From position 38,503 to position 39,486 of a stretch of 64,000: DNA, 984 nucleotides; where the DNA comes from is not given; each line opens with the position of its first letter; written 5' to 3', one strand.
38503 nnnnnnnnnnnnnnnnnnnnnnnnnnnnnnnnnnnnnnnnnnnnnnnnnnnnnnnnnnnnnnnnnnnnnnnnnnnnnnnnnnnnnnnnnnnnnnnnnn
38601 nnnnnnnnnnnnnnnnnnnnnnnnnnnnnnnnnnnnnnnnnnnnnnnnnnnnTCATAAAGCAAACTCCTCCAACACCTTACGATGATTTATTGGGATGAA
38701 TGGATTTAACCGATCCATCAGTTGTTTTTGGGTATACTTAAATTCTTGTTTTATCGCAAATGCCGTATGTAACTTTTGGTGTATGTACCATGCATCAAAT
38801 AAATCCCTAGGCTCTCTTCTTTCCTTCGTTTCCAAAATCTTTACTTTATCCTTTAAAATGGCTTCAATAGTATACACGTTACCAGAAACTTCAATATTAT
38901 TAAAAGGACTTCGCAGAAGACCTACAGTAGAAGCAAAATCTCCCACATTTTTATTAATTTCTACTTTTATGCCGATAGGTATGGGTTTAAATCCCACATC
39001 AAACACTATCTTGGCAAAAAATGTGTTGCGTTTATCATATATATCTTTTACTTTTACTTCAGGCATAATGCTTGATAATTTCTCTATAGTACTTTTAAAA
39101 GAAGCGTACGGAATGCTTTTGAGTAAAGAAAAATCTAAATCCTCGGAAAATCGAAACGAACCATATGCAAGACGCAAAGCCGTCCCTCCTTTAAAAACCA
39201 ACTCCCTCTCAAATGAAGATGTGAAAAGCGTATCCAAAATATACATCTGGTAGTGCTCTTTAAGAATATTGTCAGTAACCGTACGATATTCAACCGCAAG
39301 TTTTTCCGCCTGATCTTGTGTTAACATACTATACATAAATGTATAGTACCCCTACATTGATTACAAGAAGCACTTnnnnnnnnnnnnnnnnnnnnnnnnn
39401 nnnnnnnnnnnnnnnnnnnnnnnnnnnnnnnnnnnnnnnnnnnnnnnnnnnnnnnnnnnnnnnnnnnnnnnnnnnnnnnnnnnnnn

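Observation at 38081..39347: AbiE-type system #2 in reversed gene order, with a palindrome over the start codon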

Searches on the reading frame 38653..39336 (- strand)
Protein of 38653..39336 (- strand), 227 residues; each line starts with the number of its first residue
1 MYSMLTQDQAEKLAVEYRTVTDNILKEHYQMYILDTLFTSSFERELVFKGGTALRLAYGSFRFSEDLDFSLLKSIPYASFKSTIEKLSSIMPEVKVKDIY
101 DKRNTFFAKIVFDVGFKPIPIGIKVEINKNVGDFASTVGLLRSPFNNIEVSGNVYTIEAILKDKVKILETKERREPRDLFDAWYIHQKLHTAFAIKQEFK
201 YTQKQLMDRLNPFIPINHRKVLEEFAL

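Call 3: search_protein_families(library=pfam, proteins=[window:38653-39336:-], max_evalue=1)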
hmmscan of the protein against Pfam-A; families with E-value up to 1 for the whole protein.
window:38653-39336:- (227 aa): 1 family
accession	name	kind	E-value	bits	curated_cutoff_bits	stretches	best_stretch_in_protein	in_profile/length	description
PF08843.17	AbiEii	-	3.7e-21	76.6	22.5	1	33-192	2-176/238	Nucleotidyl transferase AbiEii toxin, Type IV TA system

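Call 4: search_protein_families(library=padloc, proteins=[window:38653-39336:-], max_evalue=1)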
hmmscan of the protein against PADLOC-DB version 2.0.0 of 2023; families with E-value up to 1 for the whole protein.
window:38653-39336:- (227 aa): 32 families (the best 25 are shown)
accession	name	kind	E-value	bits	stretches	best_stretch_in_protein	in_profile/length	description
PDLC02304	AbiEii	-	3.9e-24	84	1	4-199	1-202/260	AbiEii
PDLC02330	AbiEii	-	3.1e-20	70.9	1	26-189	7-162/219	AbiEii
PDLC02296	AbiEii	-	1.3e-18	65.2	1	15-189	15-201/282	AbiEii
PDLC02293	AbiEii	-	1e-17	62.6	1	11-194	7-200/270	AbiEii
PDLC02313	AbiEii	-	1.9e-17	61.6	1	19-193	17-196/254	AbiEii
PDLC02307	AbiEii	-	2.1e-17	61.6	1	38-203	15-162/219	AbiEii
PDLC02323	AbiEii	-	1.7e-15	55.3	2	4-74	1-68/248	AbiEii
PDLC02294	AbiEii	-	8.8e-15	53.2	1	39-190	37-190/260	AbiEii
PDLC02328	AbiEii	-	3e-14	51.4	1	43-193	12-149/203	AbiEii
PDLC02324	AbiEii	-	1.1e-13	49.6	1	33-210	13-178/231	AbiEii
PDLC02292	AbiEii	-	2.8e-13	48.3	1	18-130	22-131/283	AbiEii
PDLC02289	AbiEii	-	2e-10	38.7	1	13-91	21-98/309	AbiEii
PDLC02321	AbiEii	-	6.6e-10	37.1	2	32-72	30-70/296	AbiEii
PDLC02317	AbiEii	-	2.4e-09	34.6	2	30-74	27-73/396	AbiEii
PDLC02306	AbiEii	-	6.4e-09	33.8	1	39-100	34-95/280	AbiEii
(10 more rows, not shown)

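Call 5: search_protein_families(library=ncbifam, proteins=[window:38653-39336:-], max_evalue=1)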
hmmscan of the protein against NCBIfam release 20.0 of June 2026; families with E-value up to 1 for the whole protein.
window:38653-39336:- (227 aa): 1 family
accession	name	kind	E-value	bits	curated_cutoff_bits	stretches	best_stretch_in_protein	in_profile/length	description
NF009499.0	PRK12859.1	subfamily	0.13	11.5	366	1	7-89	103-181/258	SDR family oxidoreductase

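Call 10: find_encoding_contigs(protein=window:38653-39336:-, flank=6000, max_places=10)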
Protein window:38653-39336:- (227 aa): 22 contigs read that carry it; 9 places shown.
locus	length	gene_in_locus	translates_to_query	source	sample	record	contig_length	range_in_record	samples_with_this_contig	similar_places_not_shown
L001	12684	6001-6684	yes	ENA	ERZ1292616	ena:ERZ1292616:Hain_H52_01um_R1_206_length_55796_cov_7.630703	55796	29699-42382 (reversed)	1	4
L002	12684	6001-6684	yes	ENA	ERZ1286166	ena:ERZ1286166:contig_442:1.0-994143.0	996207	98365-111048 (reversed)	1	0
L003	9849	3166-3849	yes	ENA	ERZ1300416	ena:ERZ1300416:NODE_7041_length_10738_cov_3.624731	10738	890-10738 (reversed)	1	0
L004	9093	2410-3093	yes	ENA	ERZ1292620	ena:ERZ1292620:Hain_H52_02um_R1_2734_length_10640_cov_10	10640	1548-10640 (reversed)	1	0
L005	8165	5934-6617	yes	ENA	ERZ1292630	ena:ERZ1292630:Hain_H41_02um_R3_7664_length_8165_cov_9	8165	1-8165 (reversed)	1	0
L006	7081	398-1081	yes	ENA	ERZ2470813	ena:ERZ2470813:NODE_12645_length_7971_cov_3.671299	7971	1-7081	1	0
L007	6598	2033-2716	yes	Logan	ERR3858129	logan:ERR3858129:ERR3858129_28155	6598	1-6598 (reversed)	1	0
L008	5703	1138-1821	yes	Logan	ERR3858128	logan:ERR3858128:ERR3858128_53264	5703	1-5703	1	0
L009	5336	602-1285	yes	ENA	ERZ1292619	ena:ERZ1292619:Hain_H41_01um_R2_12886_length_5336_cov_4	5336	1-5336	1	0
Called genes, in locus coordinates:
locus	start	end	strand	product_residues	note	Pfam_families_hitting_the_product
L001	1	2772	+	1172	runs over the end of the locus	-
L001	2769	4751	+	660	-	-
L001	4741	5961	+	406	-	PF00534:Glycos_transf_1, PF13692:Glyco_trans_1_4, PF26337:Gtf3_C (weak)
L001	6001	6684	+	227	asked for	PF08843:AbiEii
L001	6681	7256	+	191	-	-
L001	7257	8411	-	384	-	PF00534:Glycos_transf_1, PF13692:Glyco_trans_1_4, PF26337:Gtf3_C (weak)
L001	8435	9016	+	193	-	PF13489:Methyltransf_23, PF13847:Methyltransf_31, PF13649:Methyltransf_25, PF08241:Methyltransf_11, PF08242:Methyltransf_12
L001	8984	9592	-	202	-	PF13489:Methyltransf_23, PF01209:Ubie_methyltran, PF05175:MTS, PF13847:Methyltransf_31, PF08241:Methyltransf_11, PF08242:Methyltransf_12, PF13649:Methyltransf_25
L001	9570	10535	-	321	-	PF01073:3Beta_HSD, PF01370:Epimerase, PF02719:Polysacc_synt_2, PF04321:RmlD_sub_bind, PF07993:NAD_binding_4 (faint), PF16363:GDP_Man_Dehyd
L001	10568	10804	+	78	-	-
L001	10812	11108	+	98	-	-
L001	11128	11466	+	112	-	-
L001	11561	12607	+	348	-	-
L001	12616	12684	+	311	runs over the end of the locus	-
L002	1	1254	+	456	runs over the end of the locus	-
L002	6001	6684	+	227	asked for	PF08843:AbiEii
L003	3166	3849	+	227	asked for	PF08843:AbiEii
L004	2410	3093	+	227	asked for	PF08843:AbiEii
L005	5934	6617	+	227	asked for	PF08843:AbiEii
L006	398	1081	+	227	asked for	PF08843:AbiEii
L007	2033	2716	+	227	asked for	PF08843:AbiEii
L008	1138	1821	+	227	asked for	PF08843:AbiEii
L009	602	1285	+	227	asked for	PF08843:AbiEii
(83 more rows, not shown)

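Call 11: find_homologous_proteins(query=window:38653-39336:-)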
Query window:38653-39336:- (227 aa): 1332 proteins with E <= 0.001 among 2402 candidates; the best 120 are listed.
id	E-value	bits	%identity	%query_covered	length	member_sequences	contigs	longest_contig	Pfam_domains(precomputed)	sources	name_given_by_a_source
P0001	6.4e-142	489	100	99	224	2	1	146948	PF08843.18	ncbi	ncbi:MAG: nucleotidyl transferase AbiEii/AbiGii toxin family protein [Patescibacteria group bacteriu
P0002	9.3e-117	406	80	99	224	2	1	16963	PF08843.18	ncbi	-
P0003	1.4e-113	396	78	100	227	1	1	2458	PF08843.18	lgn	-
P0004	2.7e-113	395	77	100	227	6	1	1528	PF08843.18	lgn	-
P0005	6.7e-105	368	73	99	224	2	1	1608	PF08843.18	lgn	-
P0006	1.2e-104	367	74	100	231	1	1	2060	PF08843.18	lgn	-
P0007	4.5e-104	365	73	100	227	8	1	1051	PF08843.18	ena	-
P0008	3.3e-103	362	73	99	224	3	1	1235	PF08843.18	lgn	-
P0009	2.6e-96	340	68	98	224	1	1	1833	PF08843.18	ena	-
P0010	9.6e-96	338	67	99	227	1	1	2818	PF08843.18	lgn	-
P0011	1.3e-95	337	65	99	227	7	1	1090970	PF08843.18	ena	-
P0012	1.1e-94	334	66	99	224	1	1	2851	PF08843.18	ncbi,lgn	-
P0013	2.2e-93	330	66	100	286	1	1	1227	PF08843.18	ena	-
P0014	2.8e-93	330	64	98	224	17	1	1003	PF08843.18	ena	-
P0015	3.0e-93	330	67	99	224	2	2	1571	PF08843.18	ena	-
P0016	4.5e-93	329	63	98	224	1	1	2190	PF08843.18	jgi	jgi:predicted nucleotidyltransferase component of viral defense system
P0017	5.1e-93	329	65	99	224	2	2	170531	PF08843.18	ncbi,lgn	-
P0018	7.6e-93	328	64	98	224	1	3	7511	PF08843.18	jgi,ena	-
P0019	2.7e-92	326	70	99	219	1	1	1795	PF08843.18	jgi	-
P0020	6.6e-92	325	63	98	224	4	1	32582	PF08843.18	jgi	-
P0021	8.8e-92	325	66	99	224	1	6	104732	PF08843.18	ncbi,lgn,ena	-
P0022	3.7e-91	323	63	96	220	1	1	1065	PF08843.18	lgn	-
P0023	3.1e-90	320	63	99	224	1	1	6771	PF08843.18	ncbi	-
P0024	6.3e-90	319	65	99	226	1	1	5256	PF08843.18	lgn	-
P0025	6.7e-90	319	63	99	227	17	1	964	PF08843.18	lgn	-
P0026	1.8e-89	317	63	98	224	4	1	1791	PF08843.18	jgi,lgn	-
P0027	7.5e-89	315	64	99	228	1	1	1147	PF08843.18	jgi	jgi:predicted nucleotidyltransferase component of viral defense system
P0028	9.5e-89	315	62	99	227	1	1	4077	PF08843.18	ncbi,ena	-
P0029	1.3e-88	314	62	99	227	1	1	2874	PF08843.18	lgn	-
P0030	1.4e-88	314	61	98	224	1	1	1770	PF08843.18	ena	-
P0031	5.9e-88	312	62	99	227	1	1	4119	PF08843.18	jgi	jgi:predicted nucleotidyltransferase component of viral defense system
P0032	7.9e-88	312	62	99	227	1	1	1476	PF08843.18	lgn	-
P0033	1.6e-87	311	66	98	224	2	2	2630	PF08843.18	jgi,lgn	-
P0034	1.8e-87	311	61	99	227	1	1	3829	PF08843.18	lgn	-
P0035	4.1e-87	310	61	98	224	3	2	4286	PF08843.18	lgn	-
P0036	4.4e-87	309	61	98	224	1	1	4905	PF08843.18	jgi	jgi:predicted nucleotidyltransferase component of viral defense system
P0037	9.7e-87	308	65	98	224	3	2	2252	PF08843.18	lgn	-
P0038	1.2e-86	308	61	98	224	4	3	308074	PF08843.18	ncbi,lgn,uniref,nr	ncbi:nucleotidyl transferase AbiEii/AbiGii toxin family protein [Leptolinea tardivitalis]|uniref:Nuc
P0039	1.2e-86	308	60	99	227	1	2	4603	PF08843.18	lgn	-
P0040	2.1e-86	307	60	98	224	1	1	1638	PF08843.18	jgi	jgi:predicted nucleotidyltransferase component of viral defense system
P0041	3.5e-86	306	62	98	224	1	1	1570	PF08843.18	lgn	-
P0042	3.9e-86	306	61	99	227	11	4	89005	PF08843.18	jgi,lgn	-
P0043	4.1e-86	306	61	99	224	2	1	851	PF08843.18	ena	-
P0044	5.3e-86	306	61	99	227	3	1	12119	PF08843.18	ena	-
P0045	5.8e-86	306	61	99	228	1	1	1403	PF08843.18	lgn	-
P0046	6.6e-86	306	60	98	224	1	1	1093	PF08843.18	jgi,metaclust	metaclust:\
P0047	6.8e-86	306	61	99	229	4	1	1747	PF08843.18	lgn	-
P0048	1.9e-85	304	61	99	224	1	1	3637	PF08843.18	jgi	jgi:predicted nucleotidyltransferase component of viral defense system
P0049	2.1e-85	304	60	98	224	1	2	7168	PF08843.18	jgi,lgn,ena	-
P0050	3.4e-85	303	62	99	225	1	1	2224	PF08843.18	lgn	-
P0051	4.0e-85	303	62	99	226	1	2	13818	PF08843.18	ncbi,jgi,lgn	jgi:predicted nucleotidyltransferase component of viral defense system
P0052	6.0e-85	302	65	98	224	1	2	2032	PF08843.18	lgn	-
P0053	8.5e-85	302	59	99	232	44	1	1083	PF08843.18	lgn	-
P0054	1.1e-84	302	61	98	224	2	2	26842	PF08843.18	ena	-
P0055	1.3e-84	301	61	98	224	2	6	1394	PF08843.18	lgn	-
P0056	1.6e-84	301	61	98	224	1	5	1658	PF08843.18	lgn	-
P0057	1.6e-84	301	61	99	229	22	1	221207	PF08843.18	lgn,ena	-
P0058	1.8e-84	301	59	100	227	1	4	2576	PF08843.18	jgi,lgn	-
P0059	1.9e-84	301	60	99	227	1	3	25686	PF08843.18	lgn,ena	-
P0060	2.2e-84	301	61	99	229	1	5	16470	PF08843.18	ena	-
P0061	2.7e-84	300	61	98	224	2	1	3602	PF08843.18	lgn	-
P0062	3.5e-84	300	59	99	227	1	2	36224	PF08843.18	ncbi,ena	-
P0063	5.7e-84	299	60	100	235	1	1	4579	PF08843.18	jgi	jgi:predicted nucleotidyltransferase component of viral defense system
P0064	8.2e-84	299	59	98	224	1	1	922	PF08843.18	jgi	jgi:predicted nucleotidyltransferase component of viral defense system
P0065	9.8e-84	298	59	99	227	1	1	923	PF08843.18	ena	-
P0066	1.1e-83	298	59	100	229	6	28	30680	PF08843.18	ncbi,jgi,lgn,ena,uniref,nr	ncbi:hypothetical protein COS78_03510 [Candidatus Shapirobacteria bacterium CG06_land_8_20_14_3_00_4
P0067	1.1e-83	298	59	99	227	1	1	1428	PF08843.18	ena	-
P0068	1.6e-83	298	60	99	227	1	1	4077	PF08843.18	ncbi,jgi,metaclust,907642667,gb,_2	metaclust:\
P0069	1.9e-83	298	64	98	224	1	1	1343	PF08843.18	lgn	-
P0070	2.5e-83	297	59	99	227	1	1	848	PF08843.18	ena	-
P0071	3.7e-83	297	59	99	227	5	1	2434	PF08843.18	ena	-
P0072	4.2e-83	296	62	100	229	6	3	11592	PF08843.18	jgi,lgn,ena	-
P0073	6.0e-83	296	59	99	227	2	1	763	PF08843.18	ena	-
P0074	7.3e-83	296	58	98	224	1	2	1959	PF08843.18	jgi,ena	-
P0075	1.2e-82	295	60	99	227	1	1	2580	PF08843.18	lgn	-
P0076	1.3e-82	295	60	98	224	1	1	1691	PF08843.18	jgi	jgi:predicted nucleotidyltransferase component of viral defense system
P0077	1.5e-82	295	57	99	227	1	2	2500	PF08843.18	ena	-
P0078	1.6e-82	295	59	98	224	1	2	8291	PF08843.18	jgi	jgi:predicted nucleotidyltransferase component of viral defense system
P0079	1.6e-82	295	60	99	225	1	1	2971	PF08843.18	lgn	-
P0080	2.7e-82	294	60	98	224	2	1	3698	PF08843.18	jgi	jgi:predicted nucleotidyltransferase component of viral defense system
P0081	3.3e-82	293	61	98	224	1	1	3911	PF08843.18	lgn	-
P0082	3.4e-82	293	58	98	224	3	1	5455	PF08843.18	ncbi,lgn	-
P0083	3.4e-82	293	59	99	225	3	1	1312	PF08843.18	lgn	-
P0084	4.0e-82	293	59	98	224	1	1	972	PF08843.18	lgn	-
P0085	4.1e-82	293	60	99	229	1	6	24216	PF08843.18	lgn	-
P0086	5.2e-82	293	59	99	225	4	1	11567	PF08843.18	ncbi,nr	ncbi:nucleotidyl transferase AbiEii/AbiGii toxin family protein [Patescibacteria group bacterium]|nr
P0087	6.4e-82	293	60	100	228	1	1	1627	PF08843.18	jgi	-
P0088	7.4e-82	292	59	98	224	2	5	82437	PF08843.18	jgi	jgi:predicted nucleotidyltransferase component of viral defense system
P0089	9.0e-82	292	59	98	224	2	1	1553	PF08843.18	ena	-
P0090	1.7e-81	291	61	99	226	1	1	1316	PF08843.18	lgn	-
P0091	1.9e-81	291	58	100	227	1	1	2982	PF08843.18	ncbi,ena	-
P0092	4.0e-81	290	58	98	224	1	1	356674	PF08843.18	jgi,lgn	jgi:predicted nucleotidyltransferase component of viral defense system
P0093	4.5e-81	290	60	99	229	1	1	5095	PF08843.18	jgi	jgi:predicted nucleotidyltransferase component of viral defense system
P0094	5.5e-81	289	59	98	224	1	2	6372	PF08843.18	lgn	-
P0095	6.7e-81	289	58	99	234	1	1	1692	PF08843.18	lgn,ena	-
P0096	1.0e-80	289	57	98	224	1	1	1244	PF08843.18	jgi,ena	-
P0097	1.1e-80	289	60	98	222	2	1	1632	PF08843.18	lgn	-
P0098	1.6e-80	288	59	98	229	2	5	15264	PF08843.18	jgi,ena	-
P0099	1.7e-80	288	57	98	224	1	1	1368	PF08843.18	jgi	jgi:predicted nucleotidyltransferase component of viral defense system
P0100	1.7e-80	288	58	98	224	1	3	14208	PF08843.18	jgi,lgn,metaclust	metaclust:\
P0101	1.7e-80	288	57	100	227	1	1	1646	PF08843.18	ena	-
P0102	2.3e-80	287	60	99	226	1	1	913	PF08843.18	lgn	-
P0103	2.5e-80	287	57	98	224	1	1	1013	PF08843.18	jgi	jgi:predicted nucleotidyltransferase component of viral defense system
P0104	4.6e-80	286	61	99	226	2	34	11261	PF08843.18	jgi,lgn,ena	-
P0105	4.9e-80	286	58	98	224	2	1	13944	PF08843.18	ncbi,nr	ncbi:MAG: nucleotidyl transferase AbiEii/AbiGii toxin family protein [Caldisericia bacterium]|nr:nuc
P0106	8.0e-80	286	58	99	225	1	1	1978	PF08843.18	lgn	-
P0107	1.5e-79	285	57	100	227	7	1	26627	PF08843.18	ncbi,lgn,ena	-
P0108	8.6e-79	282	63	86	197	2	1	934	PF08843.18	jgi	jgi:predicted nucleotidyltransferase component of viral defense system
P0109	9.2e-79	282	57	98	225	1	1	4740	PF08843.18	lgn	-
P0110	9.5e-79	282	57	98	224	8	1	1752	PF08843.18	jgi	-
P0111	2.9e-78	281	59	99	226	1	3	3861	PF08843.18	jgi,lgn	-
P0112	3.7e-78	280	59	98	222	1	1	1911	PF08843.18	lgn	-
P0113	3.8e-78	280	57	99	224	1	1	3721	PF08843.18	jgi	jgi:predicted nucleotidyltransferase component of viral defense system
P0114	3.9e-78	280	59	98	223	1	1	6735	PF08843.18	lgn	-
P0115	7.7e-78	279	58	98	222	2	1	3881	PF08843.18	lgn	-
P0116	8.8e-78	279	62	86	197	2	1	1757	PF08843.18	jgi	jgi:predicted nucleotidyltransferase component of viral defense system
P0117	1.2e-77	279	56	98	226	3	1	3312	PF08843.18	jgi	-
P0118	1.8e-77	278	57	98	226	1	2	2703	PF08843.18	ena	-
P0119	2.1e-77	278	57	98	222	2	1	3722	PF08843.18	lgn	-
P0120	2.2e-77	278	57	99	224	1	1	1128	PF08843.18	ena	-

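Call 14: find_related_loci(query=A1, collection=genome_contigs, flank=3000)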
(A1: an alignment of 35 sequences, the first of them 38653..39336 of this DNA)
Query A1 (227 aa) in genome_contigs; peptide patterns used: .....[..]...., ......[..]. (x = any residue, [..] = any of these).
88 stretches matched a pattern; 25 encode a relative of the query (tblastn E <= 1e-3); 25 distinct loci.
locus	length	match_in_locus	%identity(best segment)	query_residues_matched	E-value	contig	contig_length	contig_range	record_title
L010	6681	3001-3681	81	1-227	2e-127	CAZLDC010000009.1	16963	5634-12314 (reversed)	MAG TPA_asm: uncultured Gammaproteobacteria bacterium isolate SRP178908_co2_11 genome assembly, contig: NODE_1504_length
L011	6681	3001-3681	80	1-227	4e-124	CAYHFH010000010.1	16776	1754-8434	MAG TPA_asm: uncultured Gammaproteobacteria bacterium isolate ERP119705_co10_87 genome assembly, contig: NODE_2861_lengt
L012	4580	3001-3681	80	1-227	4e-125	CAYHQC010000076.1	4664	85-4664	MAG TPA_asm: uncultured Gammaproteobacteria bacterium isolate ERP119705_co15_352 genome assembly, contig: NODE_25257_len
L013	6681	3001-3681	78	1-227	4e-123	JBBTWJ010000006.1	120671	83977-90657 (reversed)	MAG: Patescibacteria group bacterium isolate H41-bin149_1 H41_bin149_1_000000000006, whole genome shotgun sequence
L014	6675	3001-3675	63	1-225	3e-98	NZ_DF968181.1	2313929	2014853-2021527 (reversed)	Flexilinea flocculi strain TC1, whole genome shotgun sequence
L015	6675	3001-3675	61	1-225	4e-98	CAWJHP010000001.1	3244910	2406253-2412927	MAG: uncultured Chloroflexia bacterium isolate MFD03726.bin.1.113 genome assembly, contig: contig_18815, whole genome sh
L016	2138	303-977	62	1-225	2e-101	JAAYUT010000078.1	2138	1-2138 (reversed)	MAG: Candidatus Atribacter fermentans isolate AS27yjCOA_181 14515_AS27, whole genome shotgun sequence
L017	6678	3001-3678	62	1-226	1e-96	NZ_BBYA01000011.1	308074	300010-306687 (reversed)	Leptolinea tardivitalis strain YMTK-2, whole genome shotgun sequence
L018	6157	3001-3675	61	1-225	4e-96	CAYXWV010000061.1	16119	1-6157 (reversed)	MAG TPA_asm: uncultured Anaerolinea sp. isolate SRP192927_co3_446 genome assembly, contig: NODE_8137_length_16119_cov_37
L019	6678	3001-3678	61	1-226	6e-94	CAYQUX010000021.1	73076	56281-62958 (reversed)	MAG TPA_asm: uncultured Leptolinea sp. isolate binchicken_co7_186 genome assembly, contig: NODE_677_length_73076_cov_18.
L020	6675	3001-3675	61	1-225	8e-94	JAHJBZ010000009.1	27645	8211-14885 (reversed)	MAG: Patescibacteria group bacterium isolate Modern_marine.mb.280 Modern_marine.mb.280_k141_109046, whole genome shotgun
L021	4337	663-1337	59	1-225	1e-92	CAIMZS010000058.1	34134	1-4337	MAG: uncultured Anaerolineae bacterium isolate Umea1p4_bin-235 genome assembly, contig: bin-235:058/662, whole genome sh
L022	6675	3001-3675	60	1-225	1e-92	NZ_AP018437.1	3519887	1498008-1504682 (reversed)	Pelolinea submarina strain MO-CFX1 chromosome, complete genome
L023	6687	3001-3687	59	1-227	1e-92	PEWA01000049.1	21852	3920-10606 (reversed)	MAG: Candidatus Shapirobacteria bacterium CG06_land_8_20_14_3_00_40_12 CG06_land_8_20_14_3.00_150_scaffold_3437_c, whole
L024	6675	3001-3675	60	1-225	2e-91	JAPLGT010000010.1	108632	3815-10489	MAG: Chloroflexota bacterium isolate LacPavin_0818_WC45_MAG_50_14 LacPavin_0818_WC45_scaffold_216369, whole genome shotg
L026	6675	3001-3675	58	1-225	5e-89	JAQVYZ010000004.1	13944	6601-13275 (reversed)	MAG: Caldisericia bacterium isolate STF2_161 NODE_12085_length_13944_cov_2.257075_Sandtown_F2, whole genome shotgun sequ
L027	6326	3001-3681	57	1-227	2e-87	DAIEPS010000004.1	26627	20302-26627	MAG TPA_asm: Anaerolineaceae bacterium isolate clean1174 NODE_4_length_26627_cov_3.293974, whole genome shotgun sequence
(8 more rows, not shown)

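Call 20: find_related_loci(query=A1, collection=metagenome_contigs, flank=2000)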
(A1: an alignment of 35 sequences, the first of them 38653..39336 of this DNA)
Query A1 (227 aa) in metagenome_contigs; peptide patterns used: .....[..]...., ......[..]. (x = any residue, [..] = any of these).
137 stretches matched a pattern; 56 encode a relative of the query (tblastn E <= 1e-3); 55 distinct loci.
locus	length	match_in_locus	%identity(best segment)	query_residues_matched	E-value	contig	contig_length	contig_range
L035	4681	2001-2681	78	1-227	5e-123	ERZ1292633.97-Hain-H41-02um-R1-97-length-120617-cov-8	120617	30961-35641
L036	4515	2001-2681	73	1-227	2e-115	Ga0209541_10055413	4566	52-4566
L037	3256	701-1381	73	1-227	9e-115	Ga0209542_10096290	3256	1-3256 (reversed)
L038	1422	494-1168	67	1-225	2e-112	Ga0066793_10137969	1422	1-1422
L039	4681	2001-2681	65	1-227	1e-102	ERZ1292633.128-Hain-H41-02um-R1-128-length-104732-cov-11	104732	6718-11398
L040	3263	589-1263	64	1-225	2e-102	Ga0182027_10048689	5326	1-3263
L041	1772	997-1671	64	1-225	3e-108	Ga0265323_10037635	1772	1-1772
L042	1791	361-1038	63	1-226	4e-104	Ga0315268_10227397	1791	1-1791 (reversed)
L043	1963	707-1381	66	1-225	1e-102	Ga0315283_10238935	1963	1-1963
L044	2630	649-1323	66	1-225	1e-100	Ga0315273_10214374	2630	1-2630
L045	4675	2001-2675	62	1-225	2e-97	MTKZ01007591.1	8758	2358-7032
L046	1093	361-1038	60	1-226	2e-103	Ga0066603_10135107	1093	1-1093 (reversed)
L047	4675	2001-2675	60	1-225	2e-94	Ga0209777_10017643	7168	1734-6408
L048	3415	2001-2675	59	1-225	2e-93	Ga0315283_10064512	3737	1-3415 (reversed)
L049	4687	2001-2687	59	1-227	2e-92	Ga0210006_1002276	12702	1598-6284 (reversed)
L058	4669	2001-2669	59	1-225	1e-89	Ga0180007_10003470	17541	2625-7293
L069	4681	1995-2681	61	1-227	3e-86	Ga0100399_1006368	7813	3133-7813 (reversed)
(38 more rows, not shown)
